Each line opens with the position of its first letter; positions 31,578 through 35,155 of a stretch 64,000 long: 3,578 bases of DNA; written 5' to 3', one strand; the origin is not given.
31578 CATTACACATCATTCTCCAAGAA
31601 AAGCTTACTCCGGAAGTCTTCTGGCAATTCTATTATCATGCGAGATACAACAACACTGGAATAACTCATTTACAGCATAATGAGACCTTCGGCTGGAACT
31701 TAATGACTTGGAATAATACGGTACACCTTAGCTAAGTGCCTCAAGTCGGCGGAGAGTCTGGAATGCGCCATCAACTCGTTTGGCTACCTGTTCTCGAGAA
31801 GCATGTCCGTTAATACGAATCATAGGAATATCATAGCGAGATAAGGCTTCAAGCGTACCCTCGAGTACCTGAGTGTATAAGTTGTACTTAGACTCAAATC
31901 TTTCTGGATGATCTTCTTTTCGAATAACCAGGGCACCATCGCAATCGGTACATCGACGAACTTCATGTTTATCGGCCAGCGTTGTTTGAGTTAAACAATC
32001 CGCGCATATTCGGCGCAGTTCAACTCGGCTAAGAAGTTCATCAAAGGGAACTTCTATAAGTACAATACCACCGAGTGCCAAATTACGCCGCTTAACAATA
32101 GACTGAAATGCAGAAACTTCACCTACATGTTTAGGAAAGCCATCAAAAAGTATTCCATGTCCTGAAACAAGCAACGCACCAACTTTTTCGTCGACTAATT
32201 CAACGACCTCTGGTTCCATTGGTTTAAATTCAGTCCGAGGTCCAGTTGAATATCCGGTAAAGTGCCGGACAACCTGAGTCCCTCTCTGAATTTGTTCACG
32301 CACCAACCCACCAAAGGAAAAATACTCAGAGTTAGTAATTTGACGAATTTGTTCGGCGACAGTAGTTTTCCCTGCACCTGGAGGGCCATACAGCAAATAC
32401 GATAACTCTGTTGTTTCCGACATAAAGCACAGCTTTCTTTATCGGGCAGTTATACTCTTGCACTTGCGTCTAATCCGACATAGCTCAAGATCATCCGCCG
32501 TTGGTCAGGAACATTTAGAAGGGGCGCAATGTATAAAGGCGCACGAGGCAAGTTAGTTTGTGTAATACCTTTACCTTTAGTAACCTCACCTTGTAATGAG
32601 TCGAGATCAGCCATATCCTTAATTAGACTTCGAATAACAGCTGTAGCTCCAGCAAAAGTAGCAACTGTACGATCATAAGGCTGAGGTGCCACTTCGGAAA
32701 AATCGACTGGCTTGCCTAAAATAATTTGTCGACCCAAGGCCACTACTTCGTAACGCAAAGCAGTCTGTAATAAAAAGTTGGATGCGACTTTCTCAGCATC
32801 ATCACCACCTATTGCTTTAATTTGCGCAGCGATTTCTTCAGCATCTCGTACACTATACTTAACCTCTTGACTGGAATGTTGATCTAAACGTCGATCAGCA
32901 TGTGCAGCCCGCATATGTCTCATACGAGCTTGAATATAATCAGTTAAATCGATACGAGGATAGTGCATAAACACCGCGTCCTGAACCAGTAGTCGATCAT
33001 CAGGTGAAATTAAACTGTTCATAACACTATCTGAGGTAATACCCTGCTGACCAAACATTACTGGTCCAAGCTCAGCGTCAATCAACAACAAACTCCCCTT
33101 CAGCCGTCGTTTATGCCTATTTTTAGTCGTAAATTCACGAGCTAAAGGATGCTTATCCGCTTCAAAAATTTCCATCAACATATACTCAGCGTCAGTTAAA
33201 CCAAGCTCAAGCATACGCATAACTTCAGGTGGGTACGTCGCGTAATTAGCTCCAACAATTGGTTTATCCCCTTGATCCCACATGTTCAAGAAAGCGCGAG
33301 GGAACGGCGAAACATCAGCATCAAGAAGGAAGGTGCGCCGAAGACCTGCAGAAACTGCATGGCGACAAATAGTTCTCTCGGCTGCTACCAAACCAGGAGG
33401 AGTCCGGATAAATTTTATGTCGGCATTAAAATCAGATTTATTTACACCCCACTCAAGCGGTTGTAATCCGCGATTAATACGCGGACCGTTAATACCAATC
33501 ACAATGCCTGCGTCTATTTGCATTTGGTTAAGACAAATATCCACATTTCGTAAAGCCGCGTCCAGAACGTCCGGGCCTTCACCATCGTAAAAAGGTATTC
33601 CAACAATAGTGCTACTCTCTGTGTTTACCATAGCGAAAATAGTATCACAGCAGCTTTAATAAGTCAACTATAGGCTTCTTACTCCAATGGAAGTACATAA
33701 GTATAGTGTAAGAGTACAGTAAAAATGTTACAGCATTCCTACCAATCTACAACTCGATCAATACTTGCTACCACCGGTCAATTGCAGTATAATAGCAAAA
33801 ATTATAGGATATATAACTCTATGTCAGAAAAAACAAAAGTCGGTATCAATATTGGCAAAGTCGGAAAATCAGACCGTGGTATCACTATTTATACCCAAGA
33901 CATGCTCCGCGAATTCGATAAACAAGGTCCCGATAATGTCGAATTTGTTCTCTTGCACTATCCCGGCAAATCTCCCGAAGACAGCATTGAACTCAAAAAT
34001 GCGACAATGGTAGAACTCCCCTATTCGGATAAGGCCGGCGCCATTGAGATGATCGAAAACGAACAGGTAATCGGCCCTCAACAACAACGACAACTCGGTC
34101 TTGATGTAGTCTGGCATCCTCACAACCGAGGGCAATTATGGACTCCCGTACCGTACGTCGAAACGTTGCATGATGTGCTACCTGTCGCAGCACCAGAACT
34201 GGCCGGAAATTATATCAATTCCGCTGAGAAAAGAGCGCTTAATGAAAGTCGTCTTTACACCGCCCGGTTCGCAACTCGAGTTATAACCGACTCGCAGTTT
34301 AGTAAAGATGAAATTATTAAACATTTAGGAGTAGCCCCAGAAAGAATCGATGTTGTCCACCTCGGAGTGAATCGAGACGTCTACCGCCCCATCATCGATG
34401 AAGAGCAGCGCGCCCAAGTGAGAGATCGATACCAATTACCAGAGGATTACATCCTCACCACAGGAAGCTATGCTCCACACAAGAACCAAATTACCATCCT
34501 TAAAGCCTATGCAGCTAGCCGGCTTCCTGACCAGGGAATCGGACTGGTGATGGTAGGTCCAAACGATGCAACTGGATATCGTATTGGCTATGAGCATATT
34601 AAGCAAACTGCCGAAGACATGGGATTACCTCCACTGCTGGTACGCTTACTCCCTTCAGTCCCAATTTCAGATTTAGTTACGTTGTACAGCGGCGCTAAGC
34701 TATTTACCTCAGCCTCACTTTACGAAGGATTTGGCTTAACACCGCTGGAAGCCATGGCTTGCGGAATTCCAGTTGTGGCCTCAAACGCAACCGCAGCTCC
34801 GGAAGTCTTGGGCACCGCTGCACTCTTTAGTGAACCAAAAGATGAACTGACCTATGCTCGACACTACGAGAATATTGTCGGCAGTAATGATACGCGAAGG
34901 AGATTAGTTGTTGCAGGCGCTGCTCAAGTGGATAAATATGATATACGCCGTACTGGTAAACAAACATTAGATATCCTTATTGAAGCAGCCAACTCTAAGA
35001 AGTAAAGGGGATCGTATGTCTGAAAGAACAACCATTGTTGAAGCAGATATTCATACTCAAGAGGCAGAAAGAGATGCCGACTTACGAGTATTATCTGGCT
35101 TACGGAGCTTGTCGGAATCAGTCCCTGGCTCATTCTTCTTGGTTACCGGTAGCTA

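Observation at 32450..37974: LPS-inner-core-like enzyme toolkit (GT9 heptosyltransferase-like, GT4, Kdo/WaaP-like kinase, NTase) in a presumptive monoderm CPR genome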

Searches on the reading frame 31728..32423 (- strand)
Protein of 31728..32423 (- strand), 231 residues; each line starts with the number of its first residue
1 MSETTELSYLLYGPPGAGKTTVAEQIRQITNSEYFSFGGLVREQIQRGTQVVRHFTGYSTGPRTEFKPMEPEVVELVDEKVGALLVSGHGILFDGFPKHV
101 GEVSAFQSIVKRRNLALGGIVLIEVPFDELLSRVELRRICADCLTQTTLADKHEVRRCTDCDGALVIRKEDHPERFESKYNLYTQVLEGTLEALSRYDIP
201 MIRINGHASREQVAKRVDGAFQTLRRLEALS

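Call 32: search_protein_families(library=pfam, proteins=[window:31728-32423:-], max_evalue=0.001)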
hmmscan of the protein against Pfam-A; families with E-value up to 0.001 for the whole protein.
window:31728-32423:- (231 aa): 7 families
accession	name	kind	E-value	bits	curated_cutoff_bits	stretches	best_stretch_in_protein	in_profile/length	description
PF00406.28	ADK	-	8.6e-16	58.9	26.8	1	11-190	1-142/151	Adenylate kinase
PF13207.12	AAA_17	-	3.8e-12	47.1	27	1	12-137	1-122/136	AAA domain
PF13238.12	AAA_18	-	3.2e-08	34.5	29.4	1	10-138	2-112/128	AAA domain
PF00004.35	AAA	-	1.3e-05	26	21.2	1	9-39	1-31/131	ATPase family associated with various cellular activities (AAA)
PF13191.12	AAA_16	-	0.0002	22.4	32.6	0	7-41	25-61/167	AAA ATPase domain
PF03266.21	NTPase_1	-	0.00064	20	23.9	0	10-50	3-43/168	NTPase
PF07728.20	AAA_5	-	0.00072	20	22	0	10-35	3-29/139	AAA domain (dynein-related subfamily)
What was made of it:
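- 31728..32423 (-): Adenylate-kinase-like NMP kinase paralogue (231 aa) with a Cys4 lid, second gene of the module. The housekeeping Adk is at 598-1161. PF00406 E 8.6e-16 (call 32).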

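Call 91: search_protein_families(library=padloc, proteins=[window:31728-32423:-], max_evalue=0.01)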
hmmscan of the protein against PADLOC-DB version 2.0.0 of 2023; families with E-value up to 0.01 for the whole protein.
window:31728-32423:- (231 aa): 7 families
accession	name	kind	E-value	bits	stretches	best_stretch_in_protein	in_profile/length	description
PDLC02196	IetA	-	0.00018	19.1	1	7-29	123-145/374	-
PDLC02195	IetA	-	0.00056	17.3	1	7-28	138-159/395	-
PDLC02911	VakA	-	0.00079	18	1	13-59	9-56/163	-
PDLC03920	MkoA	-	0.00099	15.5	1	8-32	633-658/1112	-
PDLC04232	IetA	-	0.0023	15.4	1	10-27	120-137/330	-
PDLC03838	DolB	-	0.0032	14.8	1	10-43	170-197/375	-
PDLC00915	TRIP13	-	0.01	13.3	0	10-27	67-84/302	TRIP13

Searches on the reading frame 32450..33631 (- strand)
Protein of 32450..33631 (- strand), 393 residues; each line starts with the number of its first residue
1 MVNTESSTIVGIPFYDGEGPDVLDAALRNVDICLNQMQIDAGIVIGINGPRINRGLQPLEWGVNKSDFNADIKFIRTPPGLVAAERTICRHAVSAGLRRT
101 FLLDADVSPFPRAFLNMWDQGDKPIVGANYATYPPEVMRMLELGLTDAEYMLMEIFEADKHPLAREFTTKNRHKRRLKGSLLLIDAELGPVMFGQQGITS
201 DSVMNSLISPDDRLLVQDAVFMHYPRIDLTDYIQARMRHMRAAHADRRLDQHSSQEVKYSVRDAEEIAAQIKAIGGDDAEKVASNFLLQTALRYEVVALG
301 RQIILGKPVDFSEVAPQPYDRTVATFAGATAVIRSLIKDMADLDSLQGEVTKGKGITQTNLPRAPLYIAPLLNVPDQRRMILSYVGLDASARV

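Call 3: search_protein_families(library=pfam, proteins=[window:32450-33631:-], max_evalue=1)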
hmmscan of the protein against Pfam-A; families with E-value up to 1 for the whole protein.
window:32450-33631:- (393 aa): 0 families

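Call 4: search_protein_families(library=ncbifam, proteins=[window:32450-33631:-], max_evalue=1)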
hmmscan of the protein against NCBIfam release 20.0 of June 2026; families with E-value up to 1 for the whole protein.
window:32450-33631:- (393 aa): 0 families

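Call 91: search_protein_families(library=padloc, proteins=[window:32450-33631:-], max_evalue=0.01)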
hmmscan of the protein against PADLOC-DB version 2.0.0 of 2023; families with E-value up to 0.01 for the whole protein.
window:32450-33631:- (393 aa): 0 families

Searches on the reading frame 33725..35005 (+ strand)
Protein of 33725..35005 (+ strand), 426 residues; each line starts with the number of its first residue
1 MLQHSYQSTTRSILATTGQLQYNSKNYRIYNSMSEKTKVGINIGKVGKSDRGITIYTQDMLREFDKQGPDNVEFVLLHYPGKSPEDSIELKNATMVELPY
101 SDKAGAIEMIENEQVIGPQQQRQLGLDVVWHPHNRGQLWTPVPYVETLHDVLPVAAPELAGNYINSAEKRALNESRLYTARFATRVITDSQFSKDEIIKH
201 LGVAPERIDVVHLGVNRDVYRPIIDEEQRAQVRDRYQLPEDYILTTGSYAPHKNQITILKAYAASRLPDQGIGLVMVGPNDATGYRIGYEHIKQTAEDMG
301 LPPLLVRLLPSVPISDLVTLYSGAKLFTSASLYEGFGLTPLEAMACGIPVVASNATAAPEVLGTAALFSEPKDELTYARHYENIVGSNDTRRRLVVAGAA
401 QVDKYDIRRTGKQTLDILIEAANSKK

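Call 3: search_protein_families(library=pfam, proteins=[window:33725-35005:+], max_evalue=1)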
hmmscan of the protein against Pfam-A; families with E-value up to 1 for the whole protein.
window:33725-35005:+ (426 aa): 6 families
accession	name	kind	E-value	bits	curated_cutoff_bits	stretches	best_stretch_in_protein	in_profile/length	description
PF00534.26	Glycos_transf_1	-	1.3e-21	77.3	26.4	1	240-396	15-167/172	Glycosyl transferases group 1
PF13692.12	Glyco_trans_1_4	-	4.7e-20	72.7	27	1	242-381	3-136/142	Glycosyl transferases group 1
PF13439.12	Glyco_transf_4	-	2.8e-13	50.7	28.5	1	52-218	3-169/170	Glycosyltransferase Family 4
PF20706.3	GT4-conflict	-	3.6e-08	33.2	26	1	242-364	199-322/385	Family 4 Glycosyltransferase in conflict systems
PF13579.12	Glyco_trans_4_4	-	9.1e-07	29.8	29.7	1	139-214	92-158/158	Glycosyl transferase 4-like domain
PF13524.12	Glyco_trans_1_2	-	0.00013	22.4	25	1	305-403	28-130/144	Glycosyl transferase-like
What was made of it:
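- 33821..35005 (+): Protein B: GT4 retaining glycosyltransferase (394 aa; the ORF is open from 33725). PF00534 E 1.3e-21 and PF13439 E 2.8e-13 (call 3).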

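Call 4: search_protein_families(library=ncbifam, proteins=[window:33725-35005:+], max_evalue=1)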
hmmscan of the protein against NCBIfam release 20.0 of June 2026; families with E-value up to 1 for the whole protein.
window:33725-35005:+ (426 aa): 27 families (the best 25 are shown)
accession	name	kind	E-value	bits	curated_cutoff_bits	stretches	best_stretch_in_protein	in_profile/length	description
TIGR03449.1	mycothiol_MshA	equivalog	3.8e-28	98.5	462.5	1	137-421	122-403/406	D-inositol-3-phosphate glycosyltransferase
TIGR04047.1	MSMEG_0565_glyc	hypoth_equivalog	8e-26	91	259.85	1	181-416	137-369/373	MSMEG_0565 family glycosyltransferase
TIGR02149.1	glgA_Coryne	subfamily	8.3e-20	71.3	302.4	1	180-417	142-386/391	glycogen synthase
NF041876.1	EPS_EpsE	equivalog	4.1e-17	62.5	400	1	177-407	159-382/389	exopolysaccharide biosynthesis GT4 family glycosyltransferase EpsE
NF053787.1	GlcN_PG_synth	equivalog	7.1e-14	51.4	480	1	142-387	107-326/361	N-acetylglucosaminyl phosphatidylglycerol synthase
TIGR03088.1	stp2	hypoth_equivalog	1.5e-12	47.3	409.05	1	182-388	136-339/374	TIGR03088 family PEP-CTERM/XrtA system glycosyltransferase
TIGR03999.1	thiol_BshA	equivalog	1.5e-11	43.9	273.7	1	184-409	146-361/375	N-acetyl-alpha-D-glucosaminyl L-malate synthase BshA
NF038298.1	EPS_HpsO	equivalog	3.7e-08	32.6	575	1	324-417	289-383/388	hormogonium polysaccharide biosynthesis glycosyltransferase HpsO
NF038229.1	Glyco4_Geo_Pelo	equivalog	9e-08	31.5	400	1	158-356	85-270/338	GPMC system family 4 glycosyltransferase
TIGR02472.1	sucr_P_syn_N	equivalog_domain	3.8e-07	29.3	576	1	326-362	343-379/439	sucrose-phosphate synthase, putative, glycosyltransferase domain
NF050063.1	ProtGlycPglJ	equivalog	1.6e-06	27.6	500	1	183-416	145-361/363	N-acetylgalactosamine-N,N'-diacetylbacillosaminyl-diphospho-undecaprenol 4-alpha-N-acetylgalactosaminyltransferase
NF041010.1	glycosy_Agl16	equivalog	3.5e-06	26.1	575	1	179-359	130-290/352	glycosylation protein Agl16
TIGR04157.1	glyco_rSAM_CFB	subfamily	7.8e-06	25.1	400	1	181-361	168-338/406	TIGR04157 family glycosyltransferase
NF012028.0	PRK15484.1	subfamily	8.8e-06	25.1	618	1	184-360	141-314/380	lipopolysaccharide N-acetylglucosaminyltransferase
NF038255.1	exopoly_VpsD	equivalog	1.1e-05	24.5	300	1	270-354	233-313/381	VpsD family glycosyltransferase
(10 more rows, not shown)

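Call 91: search_protein_families(library=padloc, proteins=[window:33821-35005:+], max_evalue=0.01)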
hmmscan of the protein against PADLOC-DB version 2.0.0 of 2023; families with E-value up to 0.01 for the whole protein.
window:33821-35005:+ (394 aa): 0 families

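Call 111: search_solved_structures(query=window:33821-35005:+, max_evalue=0.001)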
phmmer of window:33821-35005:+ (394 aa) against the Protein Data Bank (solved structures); distinct sequences matched with E-value up to 0.001: 16.
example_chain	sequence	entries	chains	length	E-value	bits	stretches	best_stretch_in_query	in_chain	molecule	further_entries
3c4q_A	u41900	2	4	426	1.8e-15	60.1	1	106-361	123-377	Predicted glycosyltransferases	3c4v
3c48_A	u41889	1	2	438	1.9e-15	59.9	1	106-360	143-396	Predicted glycosyltransferases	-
7qsg_A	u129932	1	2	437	1.6e-10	43.7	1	147-332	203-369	D-inositol 3-phosphate glycosyltransferase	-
6tvp_A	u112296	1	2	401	6.9e-10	41.7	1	106-386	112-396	Alpha-maltose-1-phosphate synthase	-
6kih_A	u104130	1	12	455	5.9e-07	32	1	176-347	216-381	Tll1590 protein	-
2f9f_A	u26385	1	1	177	1.2e-06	31.1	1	259-327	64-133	first mannosyl transferase (wbaZ-1)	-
2r60_A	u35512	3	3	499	1.3e-05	27.7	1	288-393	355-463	Glycosyl transferase, group 1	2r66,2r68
7mi0_A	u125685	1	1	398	2.2e-05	26.9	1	152-345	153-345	Glycosyltransferase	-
4xso_B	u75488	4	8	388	2.4e-05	26.7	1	147-370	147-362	Alr3699 protein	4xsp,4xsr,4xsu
5i45_A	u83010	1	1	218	4e-05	26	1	245-377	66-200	Glycosyl transferases group 1 family protein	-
3oka_A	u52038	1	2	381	0.00011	24.6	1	188-341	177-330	GDP-mannose-dependent alpha-(1-6)-phosphatidylinositol monomannoside mannosyltransferase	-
3okc_A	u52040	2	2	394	0.00011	24.6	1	188-342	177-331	GDP-mannose-dependent alpha-(1-6)-phosphatidylinositol monomannoside mannosyltransferase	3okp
8b5s_A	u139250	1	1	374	0.00034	22.9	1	146-325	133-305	UDP-glucose:(Heptosyl) LPS alpha 1,3-glucosyltransferase WaaG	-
8b5s_B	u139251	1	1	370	0.00038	22.8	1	146-324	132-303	UDP-glucose:(Heptosyl) LPS alpha 1,3-glucosyltransferase WaaG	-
8b5q_A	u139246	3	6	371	0.00039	22.8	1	146-324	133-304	UDP-glucose:(Heptosyl) LPS alpha 1,3-glucosyltransferase WaaG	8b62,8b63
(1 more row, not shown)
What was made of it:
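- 33821..35005 (+): Best PDB hits: MshA 1.8e-15, GlgM 6.9e-10, SPS-like 5.9e-7, WaaG 3.4e-4 (call 111).
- Closest known: MshA, sucrose-phosphate synthase and GlgM. Same: These are B's best solved and NCBIfam relatives (calls 4, 111).
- B is nearest to MshA, GlgM and SPS (calls 4, 111). B is far closer to MshA than to WaaG (call 111).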
